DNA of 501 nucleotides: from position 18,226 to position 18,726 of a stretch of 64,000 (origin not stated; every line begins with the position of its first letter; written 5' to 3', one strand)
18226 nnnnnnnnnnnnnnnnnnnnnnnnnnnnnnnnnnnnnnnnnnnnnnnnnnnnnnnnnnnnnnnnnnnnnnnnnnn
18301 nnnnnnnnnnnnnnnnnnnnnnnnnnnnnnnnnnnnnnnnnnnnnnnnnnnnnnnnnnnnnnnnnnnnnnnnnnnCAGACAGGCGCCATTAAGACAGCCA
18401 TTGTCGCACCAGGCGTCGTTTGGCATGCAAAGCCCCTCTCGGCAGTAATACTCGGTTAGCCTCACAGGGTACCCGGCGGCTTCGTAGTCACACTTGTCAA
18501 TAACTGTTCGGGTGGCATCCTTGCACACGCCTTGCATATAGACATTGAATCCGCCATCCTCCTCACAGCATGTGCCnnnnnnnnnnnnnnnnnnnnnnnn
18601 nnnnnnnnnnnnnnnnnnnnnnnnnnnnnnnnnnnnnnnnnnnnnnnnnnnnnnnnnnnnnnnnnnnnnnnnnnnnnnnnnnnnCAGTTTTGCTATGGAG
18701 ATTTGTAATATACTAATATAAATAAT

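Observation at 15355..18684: Tandem paralogous secreted proteins combining novel Cys-rich modules with thrombospondin type-3 calcium-binding repeats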

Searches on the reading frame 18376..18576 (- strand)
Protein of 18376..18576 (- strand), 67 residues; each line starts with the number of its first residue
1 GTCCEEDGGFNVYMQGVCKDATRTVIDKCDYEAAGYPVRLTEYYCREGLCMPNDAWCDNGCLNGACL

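Call 22: find_homologous_proteins(query=A3, max_evalue=10)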
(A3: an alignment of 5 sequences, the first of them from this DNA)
Query A3 (5 sequences) (67 aa, profile of the alignment): 1 proteins with E <= 10 among 8 candidates.
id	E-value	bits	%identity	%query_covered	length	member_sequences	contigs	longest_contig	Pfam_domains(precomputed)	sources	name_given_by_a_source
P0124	8.9e-6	44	35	97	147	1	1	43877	-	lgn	-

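Call 48: search_protein_families(library=pfam, proteins=[P0124], max_evalue=0.01)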
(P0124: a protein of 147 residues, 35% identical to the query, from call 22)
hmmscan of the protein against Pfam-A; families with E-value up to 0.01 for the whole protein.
P0124 (147 aa): 0 families

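Call 51: search_solved_structures(query=A3, max_evalue=10)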
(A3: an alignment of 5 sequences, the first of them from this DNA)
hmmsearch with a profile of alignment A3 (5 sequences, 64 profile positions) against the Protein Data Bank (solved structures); distinct sequences matched with E-value up to 10: 0.
